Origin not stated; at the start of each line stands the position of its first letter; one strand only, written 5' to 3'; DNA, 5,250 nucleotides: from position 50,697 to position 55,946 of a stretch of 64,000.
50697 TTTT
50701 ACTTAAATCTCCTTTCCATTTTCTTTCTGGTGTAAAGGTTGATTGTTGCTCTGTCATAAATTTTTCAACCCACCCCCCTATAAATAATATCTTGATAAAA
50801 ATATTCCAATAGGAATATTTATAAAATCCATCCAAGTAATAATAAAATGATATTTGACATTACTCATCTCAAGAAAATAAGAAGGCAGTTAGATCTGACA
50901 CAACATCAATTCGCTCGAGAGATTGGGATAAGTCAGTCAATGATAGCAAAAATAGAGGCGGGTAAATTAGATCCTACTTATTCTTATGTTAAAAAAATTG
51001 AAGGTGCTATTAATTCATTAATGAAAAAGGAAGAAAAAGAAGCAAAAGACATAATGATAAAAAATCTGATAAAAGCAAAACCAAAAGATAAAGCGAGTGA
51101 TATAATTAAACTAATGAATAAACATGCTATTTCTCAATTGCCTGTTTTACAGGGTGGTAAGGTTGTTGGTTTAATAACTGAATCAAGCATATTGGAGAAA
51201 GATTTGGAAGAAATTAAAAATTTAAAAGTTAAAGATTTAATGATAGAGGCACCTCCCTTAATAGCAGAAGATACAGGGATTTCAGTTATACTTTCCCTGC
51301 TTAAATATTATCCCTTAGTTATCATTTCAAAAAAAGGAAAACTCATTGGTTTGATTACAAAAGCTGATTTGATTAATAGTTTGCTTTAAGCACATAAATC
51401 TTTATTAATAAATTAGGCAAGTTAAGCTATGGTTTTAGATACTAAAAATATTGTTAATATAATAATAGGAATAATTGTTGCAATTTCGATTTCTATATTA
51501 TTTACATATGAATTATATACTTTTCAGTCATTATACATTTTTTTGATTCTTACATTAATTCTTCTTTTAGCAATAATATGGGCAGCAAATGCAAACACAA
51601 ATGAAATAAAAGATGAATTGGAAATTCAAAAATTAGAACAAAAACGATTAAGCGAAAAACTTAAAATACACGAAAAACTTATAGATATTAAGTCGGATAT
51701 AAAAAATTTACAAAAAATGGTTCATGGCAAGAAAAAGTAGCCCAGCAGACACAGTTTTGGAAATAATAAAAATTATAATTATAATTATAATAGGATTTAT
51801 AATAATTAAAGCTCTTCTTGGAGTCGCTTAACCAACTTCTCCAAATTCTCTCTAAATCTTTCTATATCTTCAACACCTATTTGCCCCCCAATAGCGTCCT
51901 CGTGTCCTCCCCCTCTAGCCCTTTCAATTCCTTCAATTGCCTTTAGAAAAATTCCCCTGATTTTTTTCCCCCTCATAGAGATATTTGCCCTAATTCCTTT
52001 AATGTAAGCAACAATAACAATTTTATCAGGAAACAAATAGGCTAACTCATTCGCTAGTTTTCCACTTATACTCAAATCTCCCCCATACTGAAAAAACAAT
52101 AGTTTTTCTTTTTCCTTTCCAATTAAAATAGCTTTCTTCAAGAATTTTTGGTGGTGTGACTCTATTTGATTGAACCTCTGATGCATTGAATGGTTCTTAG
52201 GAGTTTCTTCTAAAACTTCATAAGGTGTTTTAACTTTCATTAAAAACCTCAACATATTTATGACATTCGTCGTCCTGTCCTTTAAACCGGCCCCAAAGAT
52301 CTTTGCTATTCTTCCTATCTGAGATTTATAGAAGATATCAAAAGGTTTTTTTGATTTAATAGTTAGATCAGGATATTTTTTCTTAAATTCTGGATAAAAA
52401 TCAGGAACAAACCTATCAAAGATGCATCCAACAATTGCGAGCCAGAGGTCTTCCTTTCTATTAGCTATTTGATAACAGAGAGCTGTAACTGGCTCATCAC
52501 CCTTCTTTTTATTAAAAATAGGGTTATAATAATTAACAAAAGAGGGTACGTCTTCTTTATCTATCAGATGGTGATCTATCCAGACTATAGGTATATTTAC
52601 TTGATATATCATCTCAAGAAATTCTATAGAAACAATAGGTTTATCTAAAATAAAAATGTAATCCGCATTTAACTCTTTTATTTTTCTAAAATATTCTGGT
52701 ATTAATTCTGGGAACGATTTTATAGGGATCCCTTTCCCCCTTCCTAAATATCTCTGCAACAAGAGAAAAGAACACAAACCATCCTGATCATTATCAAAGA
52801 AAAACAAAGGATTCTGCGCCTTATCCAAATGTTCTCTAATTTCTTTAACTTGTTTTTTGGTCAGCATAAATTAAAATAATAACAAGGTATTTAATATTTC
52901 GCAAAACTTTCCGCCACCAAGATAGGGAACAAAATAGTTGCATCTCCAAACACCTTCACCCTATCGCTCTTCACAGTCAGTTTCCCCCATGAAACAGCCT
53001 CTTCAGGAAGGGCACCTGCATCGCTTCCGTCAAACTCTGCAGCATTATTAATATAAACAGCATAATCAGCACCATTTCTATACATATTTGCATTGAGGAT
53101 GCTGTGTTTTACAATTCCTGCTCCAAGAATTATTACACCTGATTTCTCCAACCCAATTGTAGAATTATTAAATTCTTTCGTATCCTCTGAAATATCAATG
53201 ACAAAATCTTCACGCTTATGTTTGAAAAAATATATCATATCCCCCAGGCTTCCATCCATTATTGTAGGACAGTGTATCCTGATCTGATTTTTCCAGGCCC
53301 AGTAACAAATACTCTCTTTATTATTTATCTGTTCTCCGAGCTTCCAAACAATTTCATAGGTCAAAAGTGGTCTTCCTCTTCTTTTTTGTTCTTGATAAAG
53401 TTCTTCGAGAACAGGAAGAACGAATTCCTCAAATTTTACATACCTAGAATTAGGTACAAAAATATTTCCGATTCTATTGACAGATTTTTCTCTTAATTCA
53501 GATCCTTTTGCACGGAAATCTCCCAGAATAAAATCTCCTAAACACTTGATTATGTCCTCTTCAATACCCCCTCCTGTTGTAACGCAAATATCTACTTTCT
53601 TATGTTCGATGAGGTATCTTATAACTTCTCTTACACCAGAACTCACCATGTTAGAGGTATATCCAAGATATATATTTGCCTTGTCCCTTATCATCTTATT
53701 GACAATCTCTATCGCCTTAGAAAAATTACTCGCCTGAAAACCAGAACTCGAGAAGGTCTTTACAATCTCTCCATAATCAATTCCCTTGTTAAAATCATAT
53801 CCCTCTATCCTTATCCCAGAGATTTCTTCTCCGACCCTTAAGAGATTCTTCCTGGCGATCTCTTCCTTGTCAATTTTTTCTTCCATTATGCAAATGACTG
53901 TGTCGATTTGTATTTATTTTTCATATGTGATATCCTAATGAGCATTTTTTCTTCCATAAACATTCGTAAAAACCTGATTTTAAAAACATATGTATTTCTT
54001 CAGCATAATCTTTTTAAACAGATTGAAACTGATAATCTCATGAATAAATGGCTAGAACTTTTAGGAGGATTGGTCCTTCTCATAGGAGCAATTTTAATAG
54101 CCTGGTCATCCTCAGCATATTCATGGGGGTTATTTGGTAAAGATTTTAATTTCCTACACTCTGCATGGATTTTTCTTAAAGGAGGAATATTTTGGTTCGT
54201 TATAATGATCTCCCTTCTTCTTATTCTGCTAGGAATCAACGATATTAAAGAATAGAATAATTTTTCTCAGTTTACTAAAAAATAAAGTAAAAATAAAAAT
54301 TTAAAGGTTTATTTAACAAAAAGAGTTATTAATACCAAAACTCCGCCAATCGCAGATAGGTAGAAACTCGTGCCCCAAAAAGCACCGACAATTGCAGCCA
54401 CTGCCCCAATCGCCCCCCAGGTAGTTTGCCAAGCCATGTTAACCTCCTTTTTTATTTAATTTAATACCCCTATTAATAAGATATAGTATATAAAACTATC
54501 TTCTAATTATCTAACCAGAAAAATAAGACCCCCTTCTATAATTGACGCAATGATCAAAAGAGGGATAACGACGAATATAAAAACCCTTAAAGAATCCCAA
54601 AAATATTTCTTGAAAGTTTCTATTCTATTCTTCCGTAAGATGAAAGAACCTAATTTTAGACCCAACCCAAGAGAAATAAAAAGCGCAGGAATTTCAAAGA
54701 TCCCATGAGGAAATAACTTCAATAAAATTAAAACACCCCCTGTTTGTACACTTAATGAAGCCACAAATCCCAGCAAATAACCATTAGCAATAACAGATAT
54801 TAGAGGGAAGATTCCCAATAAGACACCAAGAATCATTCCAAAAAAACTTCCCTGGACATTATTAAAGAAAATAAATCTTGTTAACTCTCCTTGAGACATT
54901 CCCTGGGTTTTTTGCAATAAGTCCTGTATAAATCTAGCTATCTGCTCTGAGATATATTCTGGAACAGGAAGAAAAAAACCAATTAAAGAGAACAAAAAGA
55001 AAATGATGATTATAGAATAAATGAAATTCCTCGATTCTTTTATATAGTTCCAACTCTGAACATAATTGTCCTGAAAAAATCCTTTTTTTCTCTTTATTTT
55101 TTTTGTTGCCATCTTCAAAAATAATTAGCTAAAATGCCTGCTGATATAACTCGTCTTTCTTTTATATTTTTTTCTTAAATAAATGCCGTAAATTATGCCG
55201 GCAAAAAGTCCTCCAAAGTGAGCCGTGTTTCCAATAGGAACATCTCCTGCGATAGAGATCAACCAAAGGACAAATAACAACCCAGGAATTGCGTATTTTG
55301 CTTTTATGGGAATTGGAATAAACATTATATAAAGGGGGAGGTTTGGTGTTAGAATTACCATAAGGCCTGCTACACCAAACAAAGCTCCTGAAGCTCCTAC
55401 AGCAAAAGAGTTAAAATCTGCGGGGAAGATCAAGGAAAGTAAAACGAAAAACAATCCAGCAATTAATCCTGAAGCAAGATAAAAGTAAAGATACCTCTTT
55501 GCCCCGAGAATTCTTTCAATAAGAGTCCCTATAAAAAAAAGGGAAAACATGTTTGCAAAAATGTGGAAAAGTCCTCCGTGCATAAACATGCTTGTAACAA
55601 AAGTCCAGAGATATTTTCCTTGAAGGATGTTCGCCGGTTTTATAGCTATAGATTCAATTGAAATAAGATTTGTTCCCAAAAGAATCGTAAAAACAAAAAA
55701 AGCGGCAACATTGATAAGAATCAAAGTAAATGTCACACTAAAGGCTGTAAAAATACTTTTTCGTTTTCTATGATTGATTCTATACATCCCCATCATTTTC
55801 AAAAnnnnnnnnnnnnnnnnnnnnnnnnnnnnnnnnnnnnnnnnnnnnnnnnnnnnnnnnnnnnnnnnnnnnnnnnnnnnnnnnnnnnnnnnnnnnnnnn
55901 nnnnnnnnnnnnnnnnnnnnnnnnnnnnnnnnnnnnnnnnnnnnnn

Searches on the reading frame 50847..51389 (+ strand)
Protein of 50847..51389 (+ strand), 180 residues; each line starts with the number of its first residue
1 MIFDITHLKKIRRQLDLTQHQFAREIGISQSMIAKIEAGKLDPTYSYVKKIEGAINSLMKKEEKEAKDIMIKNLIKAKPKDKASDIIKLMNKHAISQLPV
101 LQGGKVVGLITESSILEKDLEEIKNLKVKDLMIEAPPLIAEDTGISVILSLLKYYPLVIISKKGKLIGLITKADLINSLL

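Call 64: search_protein_families(library=pfam, proteins=[window:50847-51389:+], max_evalue=0.001)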
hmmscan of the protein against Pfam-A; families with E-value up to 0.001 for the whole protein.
window:50847-51389:+ (180 aa): 5 families
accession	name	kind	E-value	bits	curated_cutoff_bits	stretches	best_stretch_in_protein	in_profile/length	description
PF00571.33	CBS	-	3.5e-21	75.7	24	2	66-118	1-54/57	CBS domain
PF01381.28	HTH_3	-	2e-13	50.6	23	1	8-56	1-49/55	Helix-turn-helix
PF12844.13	HTH_19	-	1.5e-08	34.8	30.2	1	8-51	4-47/64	Helix-turn-helix domain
PF13560.12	HTH_31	-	2.3e-06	28.2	27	1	7-49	5-48/64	Helix-turn-helix domain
PF13413.12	HTH_25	-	0.00099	19.3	24.6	0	8-42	2-36/62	Helix-turn-helix domain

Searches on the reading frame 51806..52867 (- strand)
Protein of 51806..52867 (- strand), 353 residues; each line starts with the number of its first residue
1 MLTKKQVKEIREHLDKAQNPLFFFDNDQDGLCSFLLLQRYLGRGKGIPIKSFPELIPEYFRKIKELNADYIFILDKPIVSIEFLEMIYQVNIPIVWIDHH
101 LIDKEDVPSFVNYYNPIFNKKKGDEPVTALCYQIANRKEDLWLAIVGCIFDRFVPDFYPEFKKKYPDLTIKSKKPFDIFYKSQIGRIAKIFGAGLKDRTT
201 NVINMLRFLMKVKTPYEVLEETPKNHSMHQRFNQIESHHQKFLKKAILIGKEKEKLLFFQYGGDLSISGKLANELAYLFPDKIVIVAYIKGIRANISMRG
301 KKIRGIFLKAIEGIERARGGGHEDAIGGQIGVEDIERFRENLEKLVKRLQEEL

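Call 64: search_protein_families(library=pfam, proteins=[window:51806-52867:-], max_evalue=0.001)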
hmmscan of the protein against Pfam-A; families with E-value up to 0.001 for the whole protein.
window:51806-52867:- (353 aa): 2 families
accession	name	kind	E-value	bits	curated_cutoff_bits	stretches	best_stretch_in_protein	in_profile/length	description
PF02272.25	DHHA1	-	1.6e-07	32.1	25.9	1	260-347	10-101/102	DHHA1 domain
PF01368.27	DHH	-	6.3e-07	30.2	28.1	1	25-116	7-89/125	DHH family, N-terminal domain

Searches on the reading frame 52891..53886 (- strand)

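Call 64: search_protein_families(library=pfam, proteins=[window:52891-53886:-], max_evalue=0.001)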
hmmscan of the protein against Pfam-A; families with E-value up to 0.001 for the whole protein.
window:52891-53886:- (331 aa): 1 family
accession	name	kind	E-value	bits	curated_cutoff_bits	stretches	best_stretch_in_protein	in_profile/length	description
PF01916.23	DS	-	1.8e-109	366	27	1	40-326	1-287/288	Deoxyhypusine synthase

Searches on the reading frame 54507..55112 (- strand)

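Call 64: search_protein_families(library=pfam, proteins=[window:54507-55112:-], max_evalue=0.001)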
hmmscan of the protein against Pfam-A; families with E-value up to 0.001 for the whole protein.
window:54507-55112:- (201 aa): 1 family
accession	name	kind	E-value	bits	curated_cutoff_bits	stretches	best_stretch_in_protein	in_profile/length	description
PF01944.22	SpoIIM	-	2.3e-26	93.1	26.9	1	35-194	2-159/163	Stage II sporulation protein M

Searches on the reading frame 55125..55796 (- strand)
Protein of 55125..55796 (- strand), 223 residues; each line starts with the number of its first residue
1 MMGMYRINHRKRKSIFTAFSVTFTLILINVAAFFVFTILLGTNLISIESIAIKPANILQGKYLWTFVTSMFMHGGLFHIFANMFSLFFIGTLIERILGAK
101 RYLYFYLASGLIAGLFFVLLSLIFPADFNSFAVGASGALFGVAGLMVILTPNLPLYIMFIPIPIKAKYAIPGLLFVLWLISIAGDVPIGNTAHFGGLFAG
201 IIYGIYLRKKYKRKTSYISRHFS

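Call 64: search_protein_families(library=pfam, proteins=[window:55125-55796:-], max_evalue=0.001)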
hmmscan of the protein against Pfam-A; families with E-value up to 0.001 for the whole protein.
window:55125-55796:- (223 aa): 2 families
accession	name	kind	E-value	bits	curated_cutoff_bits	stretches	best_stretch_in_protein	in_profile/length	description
PF01694.28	Rhomboid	-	2.5e-29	102.7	22.6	1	62-209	3-142/143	Rhomboid domain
PF08551.15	DUF1751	-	1.1e-08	36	22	1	55-148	2-96/99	Eukaryotic integral membrane protein (DUF1751)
